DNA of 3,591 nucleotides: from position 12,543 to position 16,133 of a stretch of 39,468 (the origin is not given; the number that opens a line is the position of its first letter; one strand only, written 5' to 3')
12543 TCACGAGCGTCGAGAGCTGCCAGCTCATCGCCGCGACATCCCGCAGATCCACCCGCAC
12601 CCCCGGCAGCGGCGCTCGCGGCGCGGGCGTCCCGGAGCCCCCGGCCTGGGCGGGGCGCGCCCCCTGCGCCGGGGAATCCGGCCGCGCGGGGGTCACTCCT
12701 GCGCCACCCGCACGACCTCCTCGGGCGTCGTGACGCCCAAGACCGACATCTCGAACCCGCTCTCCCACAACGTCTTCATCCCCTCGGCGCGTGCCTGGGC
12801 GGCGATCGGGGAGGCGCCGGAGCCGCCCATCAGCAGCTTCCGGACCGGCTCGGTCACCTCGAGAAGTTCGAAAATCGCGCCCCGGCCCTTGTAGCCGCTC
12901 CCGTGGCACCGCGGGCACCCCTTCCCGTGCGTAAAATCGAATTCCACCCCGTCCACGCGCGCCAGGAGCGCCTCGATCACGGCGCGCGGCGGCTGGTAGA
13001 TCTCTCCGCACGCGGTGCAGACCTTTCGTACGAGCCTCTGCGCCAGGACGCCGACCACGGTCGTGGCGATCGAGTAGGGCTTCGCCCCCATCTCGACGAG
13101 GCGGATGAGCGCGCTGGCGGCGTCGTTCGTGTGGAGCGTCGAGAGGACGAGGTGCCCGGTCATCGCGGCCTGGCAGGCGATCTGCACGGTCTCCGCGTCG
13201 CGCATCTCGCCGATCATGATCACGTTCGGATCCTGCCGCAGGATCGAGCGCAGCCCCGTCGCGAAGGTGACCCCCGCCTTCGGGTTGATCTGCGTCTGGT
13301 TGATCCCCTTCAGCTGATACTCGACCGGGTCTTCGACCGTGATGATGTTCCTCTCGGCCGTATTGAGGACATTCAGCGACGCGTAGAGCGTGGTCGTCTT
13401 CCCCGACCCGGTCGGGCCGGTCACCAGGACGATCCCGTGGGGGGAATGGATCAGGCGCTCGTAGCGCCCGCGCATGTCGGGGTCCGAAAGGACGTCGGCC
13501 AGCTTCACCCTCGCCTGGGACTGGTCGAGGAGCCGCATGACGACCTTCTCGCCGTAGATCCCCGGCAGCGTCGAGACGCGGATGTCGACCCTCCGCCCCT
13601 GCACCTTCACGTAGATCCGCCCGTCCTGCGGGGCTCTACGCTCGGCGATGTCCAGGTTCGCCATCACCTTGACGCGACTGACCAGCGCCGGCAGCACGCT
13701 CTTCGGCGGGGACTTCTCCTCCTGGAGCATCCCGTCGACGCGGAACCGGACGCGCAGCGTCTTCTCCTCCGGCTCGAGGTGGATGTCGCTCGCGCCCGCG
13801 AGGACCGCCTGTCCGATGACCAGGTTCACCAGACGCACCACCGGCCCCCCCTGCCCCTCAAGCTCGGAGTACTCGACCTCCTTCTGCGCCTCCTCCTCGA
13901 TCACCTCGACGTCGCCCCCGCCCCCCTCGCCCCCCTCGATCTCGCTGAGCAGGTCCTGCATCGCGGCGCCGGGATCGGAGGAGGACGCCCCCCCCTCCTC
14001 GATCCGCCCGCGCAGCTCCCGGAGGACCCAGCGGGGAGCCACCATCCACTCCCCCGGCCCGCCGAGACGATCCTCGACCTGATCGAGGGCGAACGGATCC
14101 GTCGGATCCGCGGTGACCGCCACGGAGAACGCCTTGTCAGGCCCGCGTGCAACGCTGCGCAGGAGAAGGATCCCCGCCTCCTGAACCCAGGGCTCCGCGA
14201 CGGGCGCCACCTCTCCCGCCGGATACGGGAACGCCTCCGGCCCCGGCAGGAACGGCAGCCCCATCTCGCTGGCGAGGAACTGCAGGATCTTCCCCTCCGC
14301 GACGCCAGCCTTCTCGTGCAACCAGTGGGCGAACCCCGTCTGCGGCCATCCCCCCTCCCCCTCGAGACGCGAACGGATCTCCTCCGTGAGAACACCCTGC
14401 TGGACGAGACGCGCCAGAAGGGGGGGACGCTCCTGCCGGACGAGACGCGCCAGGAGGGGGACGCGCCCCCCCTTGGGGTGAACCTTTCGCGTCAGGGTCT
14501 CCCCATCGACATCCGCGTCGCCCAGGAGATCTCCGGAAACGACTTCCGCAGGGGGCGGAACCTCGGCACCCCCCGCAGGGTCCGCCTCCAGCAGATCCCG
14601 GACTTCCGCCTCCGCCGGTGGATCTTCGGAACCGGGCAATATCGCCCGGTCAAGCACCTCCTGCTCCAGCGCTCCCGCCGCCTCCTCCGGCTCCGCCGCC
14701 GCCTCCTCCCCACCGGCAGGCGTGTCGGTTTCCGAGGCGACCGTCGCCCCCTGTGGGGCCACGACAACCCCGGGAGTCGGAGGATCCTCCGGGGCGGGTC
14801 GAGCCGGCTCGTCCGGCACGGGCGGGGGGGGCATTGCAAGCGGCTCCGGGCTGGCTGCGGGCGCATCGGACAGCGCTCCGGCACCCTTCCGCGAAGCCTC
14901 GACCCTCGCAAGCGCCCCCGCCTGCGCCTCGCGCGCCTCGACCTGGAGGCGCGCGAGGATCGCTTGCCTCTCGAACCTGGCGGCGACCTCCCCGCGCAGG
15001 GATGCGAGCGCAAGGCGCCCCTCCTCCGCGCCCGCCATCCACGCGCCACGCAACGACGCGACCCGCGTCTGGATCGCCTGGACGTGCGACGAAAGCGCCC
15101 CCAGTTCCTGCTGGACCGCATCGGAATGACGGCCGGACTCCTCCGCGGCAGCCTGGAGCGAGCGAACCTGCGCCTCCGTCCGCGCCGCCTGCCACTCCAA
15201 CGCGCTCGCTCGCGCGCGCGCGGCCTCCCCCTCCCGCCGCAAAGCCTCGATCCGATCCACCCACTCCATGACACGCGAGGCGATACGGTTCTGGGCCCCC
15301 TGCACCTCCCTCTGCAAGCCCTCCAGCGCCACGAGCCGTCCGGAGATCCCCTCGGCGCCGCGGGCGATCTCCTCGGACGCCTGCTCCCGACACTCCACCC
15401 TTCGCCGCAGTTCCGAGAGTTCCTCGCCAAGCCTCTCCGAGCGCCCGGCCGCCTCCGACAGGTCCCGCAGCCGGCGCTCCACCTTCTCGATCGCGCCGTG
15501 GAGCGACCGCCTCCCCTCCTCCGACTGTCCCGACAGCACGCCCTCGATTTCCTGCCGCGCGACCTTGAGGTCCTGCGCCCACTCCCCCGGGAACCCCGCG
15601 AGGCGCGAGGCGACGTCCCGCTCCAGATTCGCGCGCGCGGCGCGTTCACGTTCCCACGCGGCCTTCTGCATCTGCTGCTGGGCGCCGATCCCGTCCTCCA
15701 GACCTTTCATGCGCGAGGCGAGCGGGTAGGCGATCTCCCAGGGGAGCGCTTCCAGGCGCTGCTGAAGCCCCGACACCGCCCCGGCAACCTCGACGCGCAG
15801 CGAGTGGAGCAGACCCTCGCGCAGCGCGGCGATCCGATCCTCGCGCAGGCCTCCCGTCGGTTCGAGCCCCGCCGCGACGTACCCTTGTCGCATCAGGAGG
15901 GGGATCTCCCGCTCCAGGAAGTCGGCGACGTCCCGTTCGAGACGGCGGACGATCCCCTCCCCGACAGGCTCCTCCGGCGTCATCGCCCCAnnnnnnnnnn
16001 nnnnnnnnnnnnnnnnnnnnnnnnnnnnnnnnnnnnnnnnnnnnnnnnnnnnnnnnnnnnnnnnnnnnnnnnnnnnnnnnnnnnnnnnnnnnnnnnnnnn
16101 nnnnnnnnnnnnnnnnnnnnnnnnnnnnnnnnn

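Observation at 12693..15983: Secretion/pilus ATPase doubled in size by an N-terminal coiled-coil plus acidic proline-rich extension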

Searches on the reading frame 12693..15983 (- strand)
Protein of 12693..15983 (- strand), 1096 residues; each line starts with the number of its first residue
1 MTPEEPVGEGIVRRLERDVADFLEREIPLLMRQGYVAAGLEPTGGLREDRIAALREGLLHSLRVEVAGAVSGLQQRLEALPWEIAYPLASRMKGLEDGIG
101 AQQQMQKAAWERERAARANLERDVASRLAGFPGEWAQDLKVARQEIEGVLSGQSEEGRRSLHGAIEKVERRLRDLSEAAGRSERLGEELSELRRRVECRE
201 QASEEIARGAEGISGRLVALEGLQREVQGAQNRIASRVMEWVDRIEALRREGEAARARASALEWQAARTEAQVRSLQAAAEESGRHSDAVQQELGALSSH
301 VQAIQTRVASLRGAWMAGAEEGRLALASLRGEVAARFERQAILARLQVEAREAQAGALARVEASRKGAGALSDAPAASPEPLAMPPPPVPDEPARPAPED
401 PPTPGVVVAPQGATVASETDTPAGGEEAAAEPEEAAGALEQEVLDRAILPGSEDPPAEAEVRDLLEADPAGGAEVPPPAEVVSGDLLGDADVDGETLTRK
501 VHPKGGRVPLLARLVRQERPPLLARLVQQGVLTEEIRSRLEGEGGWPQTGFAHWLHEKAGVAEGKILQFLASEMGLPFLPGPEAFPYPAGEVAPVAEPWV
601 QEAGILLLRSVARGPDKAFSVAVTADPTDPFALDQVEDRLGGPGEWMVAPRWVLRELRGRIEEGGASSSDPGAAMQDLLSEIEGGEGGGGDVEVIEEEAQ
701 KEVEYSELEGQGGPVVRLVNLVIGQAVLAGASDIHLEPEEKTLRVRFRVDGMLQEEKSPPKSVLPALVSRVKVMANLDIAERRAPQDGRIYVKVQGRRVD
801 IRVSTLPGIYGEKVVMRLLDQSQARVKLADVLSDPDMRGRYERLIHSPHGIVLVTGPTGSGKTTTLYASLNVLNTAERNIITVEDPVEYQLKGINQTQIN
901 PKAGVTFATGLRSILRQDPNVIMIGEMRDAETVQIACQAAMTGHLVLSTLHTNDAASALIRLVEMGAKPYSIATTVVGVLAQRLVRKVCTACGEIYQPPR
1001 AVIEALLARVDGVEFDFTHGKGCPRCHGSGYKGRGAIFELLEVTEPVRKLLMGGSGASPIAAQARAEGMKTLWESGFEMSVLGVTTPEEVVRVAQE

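Call 3: search_protein_families(library=pfam, proteins=[window:12693-15983:-], max_evalue=1)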
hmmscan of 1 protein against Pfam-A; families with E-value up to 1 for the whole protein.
window:12693-15983:- (1096 aa): 25 families
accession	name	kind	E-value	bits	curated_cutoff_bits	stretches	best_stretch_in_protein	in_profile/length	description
PF00437.27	T2SSE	-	5e-138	460.2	24.9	1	713-1092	6-370/370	Type II/IV secretion system protein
PF13555.12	AAA_29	-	0.00032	20.8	27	1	847-877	20-50/61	P-loop containing region of AAA domain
PF13401.12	AAA_22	-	0.0004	21.1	27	1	847-894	3-50/130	AAA domain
PF13191.12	AAA_16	-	0.0016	19.4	32.6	1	846-963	22-124/167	AAA ATPase domain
PF25199.1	nSTAND_NTPase5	-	0.0025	18.1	34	1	849-886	41-79/145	Novel STAND NTPase 5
PF05157.20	MshEN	-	0.0046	17.4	23.1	1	621-665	43-87/90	MshEN domain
PF13476.12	AAA_23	-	0.019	16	27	1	849-868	19-38/201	AAA domain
PF13245.12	AAA_19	-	0.026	15.1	25.1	1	847-879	9-43/134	AAA domain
PF20720.3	nSTAND3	-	0.032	14.4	27.2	1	849-887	17-55/155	Novel STAND NTPase 3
PF07889.17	DUF1664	-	0.039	14.4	34.6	0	158-224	36-103/124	Protein of unknown function (DUF1664)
PF01637.24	ATPase_2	-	0.039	14.2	33.2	1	847-897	18-68/225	ATPase domain predominantly from Archaea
PF07724.20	AAA_2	-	0.072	13.6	27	1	848-930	2-87/166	AAA domain (Cdc48 subfamily)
PF00005.33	ABC_tran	-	0.099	13.7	25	1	850-889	12-51/137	ABC transporter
PF13173.12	AAA_14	-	0.12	12.9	27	1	850-892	3-46/129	AAA domain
PF02492.25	cobW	-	0.12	12.4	20.7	1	851-880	2-30/180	CobW/HypB/UreG, nucleotide-binding domain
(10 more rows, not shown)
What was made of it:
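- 13848..14420 (-): Residues 522-712: N-terminal domain(s) of the GspE/PilB core (GSPII/MshEN-like, divergent) plus an acidic Gly/Glu hinge. Pfam MshEN matches 621-665 but below its cutoff (17.4 against 23.1 bits, call 3).
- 12693..13847 (-): Residues 713-1096: N2 plus C-terminal ATPase domains with Walker A (856-864), Asp box, Walker B, His box and the tetracysteine C989/C992/C1023/C1026. Pfam T2SSE E 5e-138 (call 3).
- On GspE/PilB-type T2SS/T4P assembly ATPase (Pfam PF00437 T2SSE): 460 bits against a cutoff of 24.9, residues 713-1092 (call 3). Pfam MshEN 17.4 bits, below the 23.1 cutoff, residues 621-665 (call 3).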

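Call 4: search_protein_families(library=ncbifam, proteins=[window:12693-15983:-], max_evalue=0.1)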
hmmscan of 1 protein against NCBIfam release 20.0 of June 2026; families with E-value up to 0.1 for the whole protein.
window:12693-15983:- (1096 aa): 33 families (the best 25 are shown)
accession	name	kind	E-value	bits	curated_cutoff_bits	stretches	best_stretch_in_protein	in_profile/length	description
TIGR02533.1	type_II_gspE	equivalog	5.1e-170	566.3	630.25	1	622-1093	26-485/486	type II secretion system ATPase GspE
TIGR02538.1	type_IV_pilB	equivalog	2.4e-158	528.3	675.65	1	522-1095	2-563/564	type IV-A pilus assembly ATPase PilB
NF007755.0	PRK10436.1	equivalog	9.7e-129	430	617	1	701-1094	71-459/465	type II secretion system protein GspE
NF053534.1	T4PilAsmATPsTfpB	equivalog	7.4e-123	410.9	850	1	711-1094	197-582/584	type IV pilus assembly ATPase TfpB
NF041000.1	ATPase_ComGA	equivalog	4.7e-78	261.9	300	1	722-986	3-266/267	competence type IV pilus ATPase ComGA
TIGR01420.1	pilT_fam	subfamily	7.8e-50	170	319.1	1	722-988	5-271/343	PilT/PilU family type 4a pilus ATPase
TIGR02525.1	plasmid_TraJ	equivalog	9.9e-26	90.6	368.3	1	848-968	148-275/372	plasmid transfer ATPase TraJ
TIGR02524.1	dot_icm_DotB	equivalog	8.5e-23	81.1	463.3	1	845-970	130-264/358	Dot/Icm type IV secretion system ATPase DotB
NF058587.1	archaellum_moto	equivalog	1.8e-17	63.3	550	1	852-986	278-414/527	archaellum flagellar ATPase motor FlaI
TIGR02788.1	VirB11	equivalog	2.2e-17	63.1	249.95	1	814-967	110-267/308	P-type DNA transfer ATPase VirB11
TIGR02782.1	TrbB_P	equivalog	7.1e-17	61.6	304.55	1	845-965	133-255/303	P-type conjugative transfer ATPase TrbB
NF010469.0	PRK13894.1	subfamily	9e-14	51.5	508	1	849-965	149-267/320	conjugal transfer ATPase TrbB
NF010407.0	PRK13833.1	subfamily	1.6e-12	47.5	499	1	852-968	147-265/323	conjugal transfer protein TrbB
TIGR03819.1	heli_sec_ATPase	hypoth_equivalog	3.8e-12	46.1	373.15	1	769-967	101-302/340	TadA family conjugal transfer-associated ATPase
NF010475.0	PRK13900.1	equivalog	8.8e-10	38.2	389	1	821-963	133-280/333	type IV secretion system ATPase VirB11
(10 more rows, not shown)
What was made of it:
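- On GspE equivalog (TIGR02533) / PilB equivalog (TIGR02538): 566.3 < 630.25 for GspE and 528.3 < 675.65 for PilB (call 4).
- On TadA/CpaF (the name NCBI gives this protein): The TadA-family NCBIfam model scores 46 bits against a cutoff of 373 (call 4).
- Closest known: GspE/EpsE. Different: The window protein scores below the equivalog cutoffs of both NCBIfam models (566 < 630 for GspE; 528 < 676 for PilB, call 4), so it cannot be assigned to either subfamily.
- Checked: The NCBIfam PilB model covers 522-1095 and the GspE model 622-1093 (calls 3, 4).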

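Call 9: find_homologous_proteins(query=window:12693-15983:-, max_evalue=1e-10)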
Query window:12693-15983:- (1096 aa): 2 proteins with E <= 1e-10 among 8000 candidates.
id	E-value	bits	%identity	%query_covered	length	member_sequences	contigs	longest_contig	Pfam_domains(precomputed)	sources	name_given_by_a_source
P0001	0.0e+0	2363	100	100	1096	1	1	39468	PF00437.27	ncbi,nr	ncbi:MAG: Flp pilus assembly complex ATPase component TadA [Planctomycetes bacterium]|nr:Flp pilus a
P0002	3.4e-38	150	32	34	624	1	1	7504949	PF00437.27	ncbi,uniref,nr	ncbi:GspE/PulE family protein [Pseudoduganella lutea]|uniref:GAF domain-containing protein n=1 Tax=P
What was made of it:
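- Checked: NCBI already holds it as a 1096-aa protein from a Planctomycetes MAG on a 39468-bp contig (P0001, call 9).
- Tried and rejected: The full-length word-indexed search was swamped by low-complexity words and returned only itself plus one weak hit (call 9).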

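Call 51: search_solved_structures(query=window:12693-15983:-, max_evalue=0.001)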
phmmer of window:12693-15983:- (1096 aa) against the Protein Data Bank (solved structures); distinct sequences matched with E-value up to 0.001: 34.
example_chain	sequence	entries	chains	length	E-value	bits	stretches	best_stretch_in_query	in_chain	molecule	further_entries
4pht_A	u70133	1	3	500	2.3e-122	413.3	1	688-1096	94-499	General secretory pathway protein E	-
5zfr_A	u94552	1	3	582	9.9e-121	407.9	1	553-1094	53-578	Type IV pilus biogenesis ATPase PilB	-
5tsg_B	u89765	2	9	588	3.9e-120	405.9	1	524-1094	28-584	Type IV pilus biogenesis ATPase PilB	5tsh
4kss_A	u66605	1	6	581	6.2e-120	405.2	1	704-1096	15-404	Type II secretion system protein E, hemolysin-coregulated protein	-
4ksr_A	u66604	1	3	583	6.3e-120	405.2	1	704-1096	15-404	Type II secretion system protein E, Hemolysin-coregulated protein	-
1p9r_A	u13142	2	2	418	1.1e-119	404.4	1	697-1093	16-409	General secretion pathway protein E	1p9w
6olj_C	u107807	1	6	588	2.5e-119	403.2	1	524-1094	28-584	Type IV pilus biogenesis ATPase PilB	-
3jc8_Ba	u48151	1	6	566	9.3e-113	381.5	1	554-1091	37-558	Type IV-A pilus assembly ATPase PilB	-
6f8l_G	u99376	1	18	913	3.5e-112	379.5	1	693-1091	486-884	Type IV pilus assembly protein PilF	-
5oiu_A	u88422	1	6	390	5.5e-112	378.9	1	716-1091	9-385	Type IV pilus assembly protein PilF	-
5it5_F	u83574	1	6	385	7.4e-112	378.5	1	717-1091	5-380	ATP binding motif-containing protein PilF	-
6ejf_A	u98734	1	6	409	8.8e-112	378.2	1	717-1091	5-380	Type IV pilus assembly protein PilF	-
5fl3_A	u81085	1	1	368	8.8e-34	120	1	706-988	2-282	PILI RETRACTION PROTEIN PILT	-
2ewv_A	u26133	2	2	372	2.7e-32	115.1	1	722-988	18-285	twitching motility protein PilT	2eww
2gsz_A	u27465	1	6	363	3.3e-32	114.8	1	722-988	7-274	twitching motility protein PilT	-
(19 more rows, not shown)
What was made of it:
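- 13848..14420 (-): The NCBIfam PilB model and Geobacter PilB align from residue 522/524 (calls 4, 51).
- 12693..13847 (-): PDB EpsE 4pht E 2e-122 (call 51).
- On GspE/PilB-type T2SS/T4P assembly ATPase (Pfam PF00437 T2SSE): However, full-length PilB models and Geobacter PilB align from residue 522/524 (calls 4, 51).
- Closest known: Thermus thermophilus PilF. Same: Its ATPase domain aligns at E 1e-112 (call 51).
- Checked: Geobacter PilB (5tsg) residues 28-584 align to 524-1094 (call 51).
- Complete GspE/PilB core at residues 522-1096 (calls 3, 4, 51).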

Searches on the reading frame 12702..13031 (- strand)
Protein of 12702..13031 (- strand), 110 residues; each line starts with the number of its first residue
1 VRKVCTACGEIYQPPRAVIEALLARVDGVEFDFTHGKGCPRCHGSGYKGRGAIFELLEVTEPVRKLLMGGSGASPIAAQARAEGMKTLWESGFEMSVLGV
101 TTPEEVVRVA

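Call 31: find_related_loci(query=A2, collection=metagenome_contigs, flank=10000)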
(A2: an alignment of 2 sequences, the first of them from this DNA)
Query A2 (110 aa) in metagenome_contigs; peptide patterns used: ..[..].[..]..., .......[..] (x = any residue, [..] = any of these).
483 stretches matched a pattern, but none encodes a relative of the query by tblastn (E <= 1e-3).
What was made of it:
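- Tried and rejected: The first metagenome scan, using the clade-specific peptides AC[GL]E[IP]YQP and RVDGVEF[DE], matched 483 stretches but found no relative (call 31).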
